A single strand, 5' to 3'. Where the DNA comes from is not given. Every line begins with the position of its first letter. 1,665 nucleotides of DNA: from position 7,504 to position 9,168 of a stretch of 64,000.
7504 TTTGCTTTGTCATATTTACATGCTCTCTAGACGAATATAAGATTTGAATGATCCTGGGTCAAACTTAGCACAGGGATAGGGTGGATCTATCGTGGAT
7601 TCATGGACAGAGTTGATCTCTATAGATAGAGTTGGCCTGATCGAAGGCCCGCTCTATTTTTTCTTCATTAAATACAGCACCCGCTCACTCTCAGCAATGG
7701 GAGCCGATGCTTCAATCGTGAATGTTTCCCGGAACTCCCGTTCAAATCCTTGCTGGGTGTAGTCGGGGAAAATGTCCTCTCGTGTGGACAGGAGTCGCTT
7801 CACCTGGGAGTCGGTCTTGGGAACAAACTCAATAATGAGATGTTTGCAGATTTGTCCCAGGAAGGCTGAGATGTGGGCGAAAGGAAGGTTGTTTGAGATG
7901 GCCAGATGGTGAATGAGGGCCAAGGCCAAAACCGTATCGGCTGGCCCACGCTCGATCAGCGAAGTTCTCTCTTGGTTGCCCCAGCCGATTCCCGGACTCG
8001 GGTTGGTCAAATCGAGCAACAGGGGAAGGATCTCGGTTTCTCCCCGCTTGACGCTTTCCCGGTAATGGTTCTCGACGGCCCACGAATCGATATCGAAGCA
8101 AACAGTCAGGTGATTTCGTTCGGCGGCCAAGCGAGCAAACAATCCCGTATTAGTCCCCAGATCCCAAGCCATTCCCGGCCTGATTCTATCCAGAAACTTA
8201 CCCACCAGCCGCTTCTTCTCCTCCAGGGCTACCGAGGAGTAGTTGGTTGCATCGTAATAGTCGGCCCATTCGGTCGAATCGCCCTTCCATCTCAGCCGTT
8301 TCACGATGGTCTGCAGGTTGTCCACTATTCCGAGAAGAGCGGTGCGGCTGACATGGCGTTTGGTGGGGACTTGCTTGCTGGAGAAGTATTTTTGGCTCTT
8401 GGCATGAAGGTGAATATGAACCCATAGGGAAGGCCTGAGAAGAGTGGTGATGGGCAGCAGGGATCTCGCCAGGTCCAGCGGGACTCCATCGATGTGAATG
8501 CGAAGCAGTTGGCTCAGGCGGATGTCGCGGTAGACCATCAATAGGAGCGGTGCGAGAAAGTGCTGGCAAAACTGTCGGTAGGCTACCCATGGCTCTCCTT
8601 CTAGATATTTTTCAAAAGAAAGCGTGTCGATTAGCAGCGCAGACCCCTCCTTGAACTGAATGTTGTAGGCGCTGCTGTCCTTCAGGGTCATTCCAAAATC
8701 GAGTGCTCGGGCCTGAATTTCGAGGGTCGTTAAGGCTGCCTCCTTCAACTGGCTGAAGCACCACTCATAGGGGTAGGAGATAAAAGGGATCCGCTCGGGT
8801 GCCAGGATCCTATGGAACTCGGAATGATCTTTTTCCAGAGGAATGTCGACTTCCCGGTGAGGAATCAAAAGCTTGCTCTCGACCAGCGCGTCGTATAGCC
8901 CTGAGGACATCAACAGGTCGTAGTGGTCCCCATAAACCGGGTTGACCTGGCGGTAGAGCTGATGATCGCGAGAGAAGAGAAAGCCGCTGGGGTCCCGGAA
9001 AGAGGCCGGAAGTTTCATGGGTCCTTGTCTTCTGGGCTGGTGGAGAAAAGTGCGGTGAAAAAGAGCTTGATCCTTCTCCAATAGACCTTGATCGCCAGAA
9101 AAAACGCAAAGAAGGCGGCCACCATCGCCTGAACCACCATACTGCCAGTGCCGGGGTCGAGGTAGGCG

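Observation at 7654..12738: Three-gene envelope-modification module between grpE and mltD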

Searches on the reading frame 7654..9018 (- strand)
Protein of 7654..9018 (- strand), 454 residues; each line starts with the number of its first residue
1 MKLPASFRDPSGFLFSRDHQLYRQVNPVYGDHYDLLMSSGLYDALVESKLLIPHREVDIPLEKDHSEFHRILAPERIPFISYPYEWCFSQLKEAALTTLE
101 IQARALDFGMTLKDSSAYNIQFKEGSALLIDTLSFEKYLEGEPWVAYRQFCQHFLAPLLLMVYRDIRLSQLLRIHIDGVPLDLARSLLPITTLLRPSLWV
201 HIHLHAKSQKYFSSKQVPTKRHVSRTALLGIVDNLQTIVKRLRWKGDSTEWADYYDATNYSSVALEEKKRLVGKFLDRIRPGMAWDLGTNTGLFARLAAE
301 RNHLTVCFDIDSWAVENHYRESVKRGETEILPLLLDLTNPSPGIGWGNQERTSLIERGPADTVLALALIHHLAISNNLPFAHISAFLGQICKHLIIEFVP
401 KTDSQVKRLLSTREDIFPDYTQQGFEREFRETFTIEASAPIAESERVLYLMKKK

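Call 3: search_protein_families(library=pfam, proteins=[window:7654-9018:-], max_evalue=0.1)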
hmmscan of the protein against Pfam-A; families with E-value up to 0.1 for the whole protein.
window:7654-9018:- (454 aa): 2 families
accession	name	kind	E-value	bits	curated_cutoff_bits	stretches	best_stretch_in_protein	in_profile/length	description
PF08242.18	Methyltransf_12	-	0.017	16.3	30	1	286-394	2-92/98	Methyltransferase domain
PF13489.12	Methyltransf_23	-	0.036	14.2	27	1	274-373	15-95/164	Methyltransferase domain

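Call 4: search_protein_families(library=ncbifam, proteins=[window:7654-9018:-], max_evalue=0.1)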
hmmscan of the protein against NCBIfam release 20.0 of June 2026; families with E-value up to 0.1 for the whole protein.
window:7654-9018:- (454 aa): 2 families
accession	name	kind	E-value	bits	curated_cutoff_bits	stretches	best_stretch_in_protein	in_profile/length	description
NF001785.0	PRK00517.2-2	equivalog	0.0071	15.5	188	1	285-319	150-185/282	50S ribosomal protein L11 methyltransferase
NF011529.0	PRK14968.1-3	equivalog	0.093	12.1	162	0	282-318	36-72/198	putative methyltransferase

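Call 6: find_homologous_proteins(query=window:7654-9018:-)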
Query window:7654-9018:- (454 aa): 8000 proteins with E <= 0.001 among 8000 candidates; the best 120 are listed.
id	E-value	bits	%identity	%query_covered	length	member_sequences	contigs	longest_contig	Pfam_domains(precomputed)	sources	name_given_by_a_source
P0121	0.0e+0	1022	98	100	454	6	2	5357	-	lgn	-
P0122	1.5e-258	876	84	100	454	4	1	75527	-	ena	-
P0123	6.3e-221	752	72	100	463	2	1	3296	-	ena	-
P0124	1.5e-213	728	70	99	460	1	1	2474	-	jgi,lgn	-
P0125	1.1e-196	672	65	99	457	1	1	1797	-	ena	-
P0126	1.5e-196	672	65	100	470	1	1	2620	-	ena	-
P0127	4.4e-195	667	65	100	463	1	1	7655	-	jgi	jgi:hypothetical protein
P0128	6.4e-195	667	64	100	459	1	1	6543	-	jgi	-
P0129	1.5e-194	665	65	100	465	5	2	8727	-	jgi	-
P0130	1.6e-194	665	64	100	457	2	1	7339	-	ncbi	-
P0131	1.7e-194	665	65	100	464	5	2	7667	-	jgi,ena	-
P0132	2.9e-194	664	66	100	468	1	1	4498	-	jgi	-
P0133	4.3e-194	664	63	99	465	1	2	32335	-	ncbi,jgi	jgi:hypothetical protein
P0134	1.1e-193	662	66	99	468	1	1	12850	-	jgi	jgi:hypothetical protein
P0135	1.2e-193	662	65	100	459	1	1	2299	-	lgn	-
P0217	1.4e-189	649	65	100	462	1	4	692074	-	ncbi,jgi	ncbi:MAG: SAM-dependent methyltransferase [Dehalococcoidia bacterium]|jgi:hypothetical protein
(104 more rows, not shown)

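Call 8: find_encoding_contigs(protein=P0122, flank=10000, max_places=3)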
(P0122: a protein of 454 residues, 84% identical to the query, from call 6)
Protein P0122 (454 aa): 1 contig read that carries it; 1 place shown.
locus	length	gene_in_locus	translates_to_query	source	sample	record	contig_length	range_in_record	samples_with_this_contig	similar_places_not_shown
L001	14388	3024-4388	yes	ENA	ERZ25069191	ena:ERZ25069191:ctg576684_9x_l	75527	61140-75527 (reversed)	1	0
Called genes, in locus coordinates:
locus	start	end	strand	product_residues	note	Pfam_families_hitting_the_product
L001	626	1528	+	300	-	PF14378:PAP2_3, PF01569:PAP2 (weak)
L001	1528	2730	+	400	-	PF01266:DAO (weak), PF01494:FAD_binding_3, PF04820:Trp_halogenase (weak), PF13450:NAD_binding_8 (weak), PF08491:SE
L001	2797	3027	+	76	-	-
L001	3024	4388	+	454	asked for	-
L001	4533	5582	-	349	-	PF00962:A_deaminase, PF19326:AMP_deaminase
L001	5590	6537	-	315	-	PF00392:GntR, PF27163:YmtS_Ross (faint)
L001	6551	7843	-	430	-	PF02403:Seryl_tRNA_N, PF00587:tRNA-synt_2b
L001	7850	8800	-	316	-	PF00483:NTP_transferase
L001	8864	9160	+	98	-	PF09723:Zn_ribbon_8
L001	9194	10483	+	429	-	PF02844:GARS_N, PF01071:GARS_A, PF02843:GARS_C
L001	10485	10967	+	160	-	PF00731:AIRC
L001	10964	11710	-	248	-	PF02578:Cu-oxidase_4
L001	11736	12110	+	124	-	PF01648:ACPS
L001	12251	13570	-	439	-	PF00919:UPF0004, PF04055:Radical_SAM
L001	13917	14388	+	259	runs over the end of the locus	PF00753:Lactamase_B, PF23023:Anti-Pycsar_Apyc1 (weak), PF12706:Lactamase_B_2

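Call 11: find_encoding_contigs(protein=P0217, flank=8000, max_places=3)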
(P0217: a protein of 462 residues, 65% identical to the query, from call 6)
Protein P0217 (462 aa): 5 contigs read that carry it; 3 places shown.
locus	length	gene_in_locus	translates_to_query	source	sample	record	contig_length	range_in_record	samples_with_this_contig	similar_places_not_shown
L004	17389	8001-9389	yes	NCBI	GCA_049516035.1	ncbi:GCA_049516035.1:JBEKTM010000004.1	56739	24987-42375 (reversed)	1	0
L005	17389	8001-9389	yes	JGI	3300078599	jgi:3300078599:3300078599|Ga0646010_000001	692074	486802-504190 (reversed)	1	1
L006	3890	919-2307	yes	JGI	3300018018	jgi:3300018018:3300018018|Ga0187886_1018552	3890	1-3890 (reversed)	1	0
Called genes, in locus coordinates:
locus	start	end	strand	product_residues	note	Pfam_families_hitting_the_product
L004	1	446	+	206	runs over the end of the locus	PF00903:Glyoxalase, PF12674:Zn_ribbon_2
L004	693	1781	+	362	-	PF00180:Iso_dh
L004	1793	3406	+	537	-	PF00682:HMGL-like, PF22617:HCS_D2, PF08502:LeuA_dimer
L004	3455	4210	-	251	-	PF02129:Peptidase_S15 (weak), PF02230:Abhydrolase_2 (faint), PF20434:BD-FAE, PF00561:Abhydrolase_1, PF12146:Hydrolase_4 (weak), PF12697:Abhydrolase_6, PF00326:Peptidase_S9, PF12146:Hydrolase_4 (weak), +1 more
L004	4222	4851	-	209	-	PF01694:Rhomboid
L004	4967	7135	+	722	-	PF02516:STT3, PF22627:AglB_core-like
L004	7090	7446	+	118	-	-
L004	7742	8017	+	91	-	-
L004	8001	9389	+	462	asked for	-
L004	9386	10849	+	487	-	PF00884:Sulfatase (weak)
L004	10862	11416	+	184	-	-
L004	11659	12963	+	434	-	PF03446:NAD_binding_2, PF03721:UDPG_MGDP_dh_N, PF00984:UDPG_MGDP_dh, PF03720:UDPG_MGDP_dh_C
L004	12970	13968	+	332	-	PF01408:GFO_IDH_MocA, PF02894:GFO_IDH_MocA_C, PF22725:GFO_IDH_MocA_C3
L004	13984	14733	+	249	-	PF00132:Hexapep, PF25084:LbH_EIF2B (faint), PF25087:GMPPB_C, PF25247:LbH_GLGC (faint), PF25087:GMPPB_C (weak), PF00132:Hexapep, PF14602:Hexapep_2 (weak)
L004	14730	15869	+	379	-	PF00155:Aminotran_1_2, PF01041:DegT_DnrJ_EryC1, PF01212:Beta_elim_lyase, PF01053:Cys_Met_Meta_PP (weak)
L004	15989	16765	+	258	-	PF00483:NTP_transferase, PF12804:NTP_transf_3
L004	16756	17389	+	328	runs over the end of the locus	PF04321:RmlD_sub_bind, PF05368:NmrA (weak), PF01073:3Beta_HSD, PF01370:Epimerase, PF02719:Polysacc_synt_2, PF07993:NAD_binding_4, PF08659:KR, PF16363:GDP_Man_Dehyd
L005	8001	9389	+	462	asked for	-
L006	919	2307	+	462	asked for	-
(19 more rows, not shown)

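Call 12: search_solved_structures(query=window:7654-9018:-, max_evalue=10)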
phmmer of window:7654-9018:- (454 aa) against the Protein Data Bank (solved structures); distinct sequences matched with E-value up to 10: 2.
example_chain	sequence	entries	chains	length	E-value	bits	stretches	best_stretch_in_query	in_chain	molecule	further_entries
1s72_H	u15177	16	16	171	1.4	11.1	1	259-333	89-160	50S ribosomal protein L10e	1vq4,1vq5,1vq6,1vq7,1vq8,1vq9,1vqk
2qex_H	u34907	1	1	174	1.4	11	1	259-333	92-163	50S ribosomal protein L10e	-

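Call 22: find_related_loci(query=A1, collection=genome_contigs, flank=6000)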
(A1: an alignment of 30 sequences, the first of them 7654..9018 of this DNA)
Query A1 (454 aa) in genome_contigs; peptide patterns used: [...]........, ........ (x = any residue, [..] = any of these).
600 stretches matched a pattern (row limit reached: there are more); 586 encode a relative of the query (tblastn E <= 1e-3); the best 80 are kept; 80 distinct loci.
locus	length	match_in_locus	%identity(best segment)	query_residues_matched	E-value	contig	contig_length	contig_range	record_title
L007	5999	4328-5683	66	3-454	0e+0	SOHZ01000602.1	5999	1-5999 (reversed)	MAG: Anaerolineales bacterium isolate E26_bin7 NODE_733_length_5999_cov_9.233513, whole genome shotgun sequence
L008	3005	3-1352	64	5-454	0e+0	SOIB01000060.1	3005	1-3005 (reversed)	MAG: Candidatus Stahlbacteria bacterium isolate E29_bin14 NODE_24518_length_3005_cov_19.285424, whole genome shotgun seq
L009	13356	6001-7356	63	3-454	0e+0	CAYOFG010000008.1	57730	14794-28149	MAG TPA_asm: uncultured Clostridia bacterium isolate binchicken_co376_202 genome assembly, contig: NODE_386_length_57730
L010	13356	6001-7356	64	2-453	0e+0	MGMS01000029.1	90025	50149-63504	MAG: Chloroflexi bacterium RBG_13_51_36 RBG_13_scaffold_255, whole genome shotgun sequence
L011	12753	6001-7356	63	3-454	0e+0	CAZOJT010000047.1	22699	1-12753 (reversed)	MAG TPA_asm: uncultured Ignavibacteria bacterium isolate binchicken_co89_550 genome assembly, contig: NODE_3790_length_2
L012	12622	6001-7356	62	3-454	0e+0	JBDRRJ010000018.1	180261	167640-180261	MAG: Pseudomonadota bacterium isolate MEGAHIT-group-2.91 k141_1306286, whole genome shotgun sequence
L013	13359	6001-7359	63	2-454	0e+0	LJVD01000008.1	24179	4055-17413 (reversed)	MAG: candidate division Zixibacteria bacterium SM1_73 WOR1_30_36_1395, whole genome shotgun sequence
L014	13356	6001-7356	60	2-454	0e+0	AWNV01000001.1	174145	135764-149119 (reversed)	Candidatus Aminicenans sakinawicola JGI OTU-1 OP8COM1_contig_0_0.1, whole genome shotgun sequence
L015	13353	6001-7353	62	3-453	0e+0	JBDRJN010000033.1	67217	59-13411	MAG: Candidatus Omnitrophota bacterium isolate MEGAHIT-group-1.657 k141_2638845, whole genome shotgun sequence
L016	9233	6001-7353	63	2-451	0e+0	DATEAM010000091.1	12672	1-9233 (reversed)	MAG TPA_asm: Thermodesulfobacteriota bacterium isolate SMAG_U8218 k141_854703, whole genome shotgun sequence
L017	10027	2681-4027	62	2-454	0e+0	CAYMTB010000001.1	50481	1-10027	MAG TPA_asm: uncultured Syntrophorhabdaceae bacterium isolate SRP142039_co1_93 genome assembly, contig: NODE_308_length_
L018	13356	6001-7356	62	3-454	0e+0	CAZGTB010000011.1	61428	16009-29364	MAG TPA_asm: uncultured Syntrophorhabdus sp. isolate SRP302447_co2_18 genome assembly, contig: NODE_1458_length_61428_co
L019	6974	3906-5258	63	3-453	0e+0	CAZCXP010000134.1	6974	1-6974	MAG TPA_asm: uncultured Dehalococcoidia bacterium isolate binchicken_co89_461 genome assembly, contig: NODE_22941_length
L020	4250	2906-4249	61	3-450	0e+0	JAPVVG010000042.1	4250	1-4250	MAG: Desulfobacteraceae bacterium isolate SB_S3_bin18 SB_S3_bin18_000000000042, whole genome shotgun sequence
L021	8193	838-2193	61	3-454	0e+0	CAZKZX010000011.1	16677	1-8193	MAG TPA_asm: uncultured Methanomicrobia archaeon isolate binchicken_co91_391 genome assembly, contig: NODE_3941_length_1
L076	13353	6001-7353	58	2-452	8e-176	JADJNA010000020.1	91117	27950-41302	MAG: Candidatus Villigracilis saccharophilus isolate EsbW_MAXAC.021 tig00017016-10-910040, whole genome shotgun sequence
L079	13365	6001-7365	57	2-454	7e-175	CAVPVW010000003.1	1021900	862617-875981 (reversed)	MAG: uncultured Chloroflexia bacterium isolate MFD00032.bin.2.128 genome assembly, contig: contig_25596, whole genome sh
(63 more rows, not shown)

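Call 28: predict_structure(alignment_id=A1)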
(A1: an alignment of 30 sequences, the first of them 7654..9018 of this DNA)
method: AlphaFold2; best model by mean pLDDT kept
length: 454 residues; sequences in the alignment: 30
mean_pLDDT: 65.4   pTM: 0.59
mean pLDDT of the five models: 65.4, 64.0, 63.8, 57.4, 52.9
residues with pLDDT >= 90: 59; 70-90: 152; 50-70: 107; < 50: 136
segments of 3 or more residues with pLDDT < 50: 1-10, 176-202, 206-210, 212-216, 246-258, 289-291, 308-323, 326-376
pLDDT, mean of each block of 10 residues (from residue 1): 36 69 81 93 96 87 65 76 60 90 94 82 83 85 73 69 55 43 40 47 49 48 75 81 58 46 77 86 59 62 57 45 47 38 29 33 35 50 69 80 61 58 89 93 83 90
secondary structure, 60 per line:
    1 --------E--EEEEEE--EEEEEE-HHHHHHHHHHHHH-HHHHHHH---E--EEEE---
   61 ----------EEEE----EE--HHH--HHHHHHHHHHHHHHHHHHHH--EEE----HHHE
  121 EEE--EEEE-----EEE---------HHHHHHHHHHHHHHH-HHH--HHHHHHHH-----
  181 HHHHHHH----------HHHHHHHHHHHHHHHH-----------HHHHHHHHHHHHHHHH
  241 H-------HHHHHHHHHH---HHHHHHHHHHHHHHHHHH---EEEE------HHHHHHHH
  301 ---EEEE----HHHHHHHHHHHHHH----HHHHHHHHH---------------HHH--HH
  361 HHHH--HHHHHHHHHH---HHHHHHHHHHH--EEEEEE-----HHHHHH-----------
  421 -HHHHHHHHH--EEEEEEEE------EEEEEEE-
elements in order: E12-17 E20-25 H27-39 H41-47 E54-57 E71-74 H88-107 E110-112 E120-123 E126-129 E135-137 H147-161 H168-175 H181-187 H198-213 H225-241 H249-258 H262-279 E283-286 H293-300 E304-307 H312-325 H330-338 H359-364 H367-376 H380-390 E393-398 H404-409 H422-430 E433-440 E447-453

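Call 39: search_protein_representatives(alignment_id=A1)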
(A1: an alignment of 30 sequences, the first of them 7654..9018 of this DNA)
Query: 30 sequences, 461 profile positions. Proteins with E-value up to 0.001 (for the whole library): 7434; up to 1e-10: 5586; up to 1e-30: 2605. The best 150 are listed.
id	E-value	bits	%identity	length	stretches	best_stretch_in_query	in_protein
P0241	7.6e-217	737.1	-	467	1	6-459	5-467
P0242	7.4e-195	664.7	-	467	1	9-459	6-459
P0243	4.1e-189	645.7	-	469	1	5-459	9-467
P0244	3.8e-180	616.1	-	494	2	52-459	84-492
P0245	4.9e-180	615.8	-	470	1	10-459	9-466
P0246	1.1e-178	611.3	-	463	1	7-460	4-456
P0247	2.1e-178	610.4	-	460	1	7-459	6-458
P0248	6.8e-176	602.1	-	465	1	6-459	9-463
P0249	2.1e-175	600.5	-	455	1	7-459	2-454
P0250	6.7e-175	598.9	-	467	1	4-459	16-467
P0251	2.1e-173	593.9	-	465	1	7-459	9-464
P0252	3.9e-171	586.4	-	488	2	5-264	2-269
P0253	6.4e-170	582.4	-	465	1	9-458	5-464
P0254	8.1e-167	572.2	-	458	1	7-459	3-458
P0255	4.3e-166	569.8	-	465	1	5-460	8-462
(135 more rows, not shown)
